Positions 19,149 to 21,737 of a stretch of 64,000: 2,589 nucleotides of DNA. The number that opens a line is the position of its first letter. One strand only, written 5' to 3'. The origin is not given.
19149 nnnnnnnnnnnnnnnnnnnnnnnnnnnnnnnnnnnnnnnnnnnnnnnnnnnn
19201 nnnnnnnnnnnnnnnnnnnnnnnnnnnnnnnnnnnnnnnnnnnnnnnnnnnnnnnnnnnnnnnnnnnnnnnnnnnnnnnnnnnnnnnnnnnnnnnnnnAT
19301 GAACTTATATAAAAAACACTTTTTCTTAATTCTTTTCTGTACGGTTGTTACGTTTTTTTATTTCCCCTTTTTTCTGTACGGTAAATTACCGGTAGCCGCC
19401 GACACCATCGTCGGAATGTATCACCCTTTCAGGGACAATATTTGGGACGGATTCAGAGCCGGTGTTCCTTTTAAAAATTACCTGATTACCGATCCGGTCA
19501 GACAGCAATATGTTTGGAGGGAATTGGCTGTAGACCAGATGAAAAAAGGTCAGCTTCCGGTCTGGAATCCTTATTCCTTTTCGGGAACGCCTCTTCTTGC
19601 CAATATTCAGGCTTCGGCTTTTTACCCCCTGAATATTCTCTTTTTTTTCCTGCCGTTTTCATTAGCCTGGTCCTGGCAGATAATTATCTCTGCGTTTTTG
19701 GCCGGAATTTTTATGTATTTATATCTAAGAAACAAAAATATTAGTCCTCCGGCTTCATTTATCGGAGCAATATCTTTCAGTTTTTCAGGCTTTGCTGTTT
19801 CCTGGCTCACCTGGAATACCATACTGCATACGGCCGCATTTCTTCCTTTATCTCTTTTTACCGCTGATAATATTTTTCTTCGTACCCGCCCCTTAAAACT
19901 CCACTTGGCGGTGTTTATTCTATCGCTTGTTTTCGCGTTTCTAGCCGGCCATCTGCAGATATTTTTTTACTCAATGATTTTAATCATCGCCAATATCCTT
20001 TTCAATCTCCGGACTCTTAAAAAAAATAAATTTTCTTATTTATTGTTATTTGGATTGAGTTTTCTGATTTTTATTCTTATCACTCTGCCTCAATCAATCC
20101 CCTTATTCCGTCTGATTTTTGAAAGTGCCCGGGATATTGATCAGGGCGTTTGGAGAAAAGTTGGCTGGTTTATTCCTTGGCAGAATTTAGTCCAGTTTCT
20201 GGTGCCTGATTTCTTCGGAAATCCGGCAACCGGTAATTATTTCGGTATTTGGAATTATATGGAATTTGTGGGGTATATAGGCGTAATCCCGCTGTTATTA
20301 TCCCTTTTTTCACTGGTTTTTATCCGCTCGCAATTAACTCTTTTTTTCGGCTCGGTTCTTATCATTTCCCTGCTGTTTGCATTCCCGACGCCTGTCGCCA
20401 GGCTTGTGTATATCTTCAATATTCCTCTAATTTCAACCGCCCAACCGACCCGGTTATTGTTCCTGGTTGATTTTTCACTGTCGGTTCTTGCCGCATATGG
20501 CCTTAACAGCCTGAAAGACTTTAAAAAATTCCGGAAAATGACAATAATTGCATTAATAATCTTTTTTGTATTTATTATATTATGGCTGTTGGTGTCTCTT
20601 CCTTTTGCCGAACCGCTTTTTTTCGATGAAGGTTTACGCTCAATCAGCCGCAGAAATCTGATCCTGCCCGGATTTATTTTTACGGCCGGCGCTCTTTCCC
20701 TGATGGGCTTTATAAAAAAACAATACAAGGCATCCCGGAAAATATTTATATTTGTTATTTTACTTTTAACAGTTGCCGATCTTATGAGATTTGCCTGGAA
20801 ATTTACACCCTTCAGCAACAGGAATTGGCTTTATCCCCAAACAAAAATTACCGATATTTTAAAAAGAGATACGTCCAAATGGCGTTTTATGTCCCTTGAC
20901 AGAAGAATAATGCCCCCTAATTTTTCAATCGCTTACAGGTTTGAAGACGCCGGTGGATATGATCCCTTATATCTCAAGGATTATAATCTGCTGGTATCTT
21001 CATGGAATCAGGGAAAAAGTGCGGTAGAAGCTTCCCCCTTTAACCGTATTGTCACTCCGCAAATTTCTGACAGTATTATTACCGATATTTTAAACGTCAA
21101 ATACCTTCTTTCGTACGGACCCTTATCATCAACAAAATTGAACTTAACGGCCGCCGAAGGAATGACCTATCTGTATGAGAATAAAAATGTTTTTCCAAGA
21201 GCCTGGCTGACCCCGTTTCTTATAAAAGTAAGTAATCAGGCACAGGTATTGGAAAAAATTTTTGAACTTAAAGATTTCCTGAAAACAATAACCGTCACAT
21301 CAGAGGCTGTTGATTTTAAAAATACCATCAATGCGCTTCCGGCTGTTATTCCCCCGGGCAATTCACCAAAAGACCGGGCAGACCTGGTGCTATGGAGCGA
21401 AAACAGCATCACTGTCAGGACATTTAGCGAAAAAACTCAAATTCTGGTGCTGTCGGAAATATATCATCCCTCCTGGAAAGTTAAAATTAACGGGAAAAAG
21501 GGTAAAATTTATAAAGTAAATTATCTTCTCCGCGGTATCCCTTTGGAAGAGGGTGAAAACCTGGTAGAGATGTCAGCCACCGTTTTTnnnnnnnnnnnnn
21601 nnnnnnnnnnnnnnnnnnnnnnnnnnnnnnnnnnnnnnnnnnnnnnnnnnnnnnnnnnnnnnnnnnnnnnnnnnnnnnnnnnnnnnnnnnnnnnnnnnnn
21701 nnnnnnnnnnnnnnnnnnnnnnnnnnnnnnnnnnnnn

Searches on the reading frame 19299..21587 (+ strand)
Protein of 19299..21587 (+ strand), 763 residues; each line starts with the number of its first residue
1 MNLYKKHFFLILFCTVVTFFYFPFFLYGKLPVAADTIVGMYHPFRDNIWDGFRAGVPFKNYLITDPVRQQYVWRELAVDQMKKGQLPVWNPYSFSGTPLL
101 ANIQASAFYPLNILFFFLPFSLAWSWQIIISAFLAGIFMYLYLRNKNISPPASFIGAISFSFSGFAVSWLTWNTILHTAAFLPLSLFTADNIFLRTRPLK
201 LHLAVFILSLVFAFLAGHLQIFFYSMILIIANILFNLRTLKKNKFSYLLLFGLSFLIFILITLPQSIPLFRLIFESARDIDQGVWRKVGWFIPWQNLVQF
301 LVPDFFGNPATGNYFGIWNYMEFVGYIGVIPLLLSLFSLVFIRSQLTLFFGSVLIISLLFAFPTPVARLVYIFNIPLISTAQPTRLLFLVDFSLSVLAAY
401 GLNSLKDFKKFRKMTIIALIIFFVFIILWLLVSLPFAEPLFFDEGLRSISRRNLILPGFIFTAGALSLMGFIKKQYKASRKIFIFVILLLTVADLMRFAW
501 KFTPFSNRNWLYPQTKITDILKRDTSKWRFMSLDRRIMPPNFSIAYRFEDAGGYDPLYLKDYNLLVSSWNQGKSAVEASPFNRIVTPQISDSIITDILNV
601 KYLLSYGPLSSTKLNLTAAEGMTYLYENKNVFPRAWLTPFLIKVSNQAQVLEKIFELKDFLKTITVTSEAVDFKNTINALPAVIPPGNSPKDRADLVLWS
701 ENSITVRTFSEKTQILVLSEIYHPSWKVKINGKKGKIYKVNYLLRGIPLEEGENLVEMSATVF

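Call 4: search_protein_families(library=pfam, proteins=[window:19299-21587:+], max_evalue=1)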
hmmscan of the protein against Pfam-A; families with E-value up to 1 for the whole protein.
window:19299-21587:+ (763 aa): 1 family
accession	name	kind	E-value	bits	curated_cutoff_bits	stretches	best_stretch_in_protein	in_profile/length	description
PF09586.16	YfhO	-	2.5e-16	59.7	28.5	2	105-668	73-623/835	Bacterial membrane protein YfhO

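Call 5: search_protein_families(library=ncbifam, proteins=[window:19299-21587:+], max_evalue=1)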
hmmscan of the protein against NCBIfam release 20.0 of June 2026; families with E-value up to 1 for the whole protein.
window:19299-21587:+ (763 aa): 0 families

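Call 41: find_homologous_proteins(query=window:19299-21587:+)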
Query window:19299-21587:+ (763 aa): 1990 proteins with E <= 0.001 among 8000 candidates; the best 120 are listed.
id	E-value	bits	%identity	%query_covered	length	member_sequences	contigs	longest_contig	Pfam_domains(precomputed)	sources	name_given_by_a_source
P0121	0.0e+0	1696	100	100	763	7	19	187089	PF09586.17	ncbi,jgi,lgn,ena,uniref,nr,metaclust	ncbi:hypothetical protein A3D05_04580 [Candidatus Gottesmanbacteria bacterium RIFCSPHIGHO2_02_FULL_4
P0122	2.4e-263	894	57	100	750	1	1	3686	PF09586.17,PF24677.2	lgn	-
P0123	1.4e-250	852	54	99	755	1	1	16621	PF09586.17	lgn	-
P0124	1.4e-244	832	51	99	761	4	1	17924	PF09586.17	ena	-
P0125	5.1e-244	830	51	99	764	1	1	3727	PF09586.17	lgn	-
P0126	9.0e-239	813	50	99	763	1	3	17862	PF09586.17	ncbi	-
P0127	1.2e-238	812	49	99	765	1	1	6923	PF09586.17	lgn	-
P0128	1.6e-231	789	49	98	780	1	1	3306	PF09586.17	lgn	-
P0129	3.7e-231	788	49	99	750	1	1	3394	PF09586.17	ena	-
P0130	2.5e-230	785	52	98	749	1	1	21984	PF09586.17,PF24677.2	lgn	-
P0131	4.8e-229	781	47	99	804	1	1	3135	PF09586.17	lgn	-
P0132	3.7e-228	778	48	99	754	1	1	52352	PF09586.17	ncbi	-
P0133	4.8e-228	777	48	99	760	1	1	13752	PF09586.17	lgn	-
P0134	1.4e-226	772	47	99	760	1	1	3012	PF09586.17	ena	-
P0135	4.5e-226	771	47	99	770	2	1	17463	PF09586.17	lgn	-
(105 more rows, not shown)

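Call 76: search_protein_families(library=pfam, proteins=[P0122], max_evalue=1)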
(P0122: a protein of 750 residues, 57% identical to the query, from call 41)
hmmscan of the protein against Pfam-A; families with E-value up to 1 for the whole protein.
P0122 (750 aa): 3 families
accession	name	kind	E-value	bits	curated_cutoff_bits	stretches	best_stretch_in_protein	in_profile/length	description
PF09586.16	YfhO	-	7.5e-15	54.8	28.5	2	92-667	54-624/835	Bacterial membrane protein YfhO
PF24677.1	DUF7657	-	1.7e-06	27.5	26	1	105-403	95-396/401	Domain of unknown function (DUF7657)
PF25425.1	YfjL_N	-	0.32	11.8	27.8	0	411-442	1-31/97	YfjL-like, N-terminal domain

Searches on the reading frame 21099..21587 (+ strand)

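Call 76: search_protein_families(library=pfam, proteins=[window:21099-21587:+], max_evalue=1)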
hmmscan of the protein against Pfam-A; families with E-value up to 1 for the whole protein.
window:21099-21587:+ (163 aa): 1 family
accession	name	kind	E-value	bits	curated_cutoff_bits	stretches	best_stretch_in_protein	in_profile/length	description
PF09586.16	YfhO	-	5.1e-10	38.8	28.5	1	96-159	758-822/835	Bacterial membrane protein YfhO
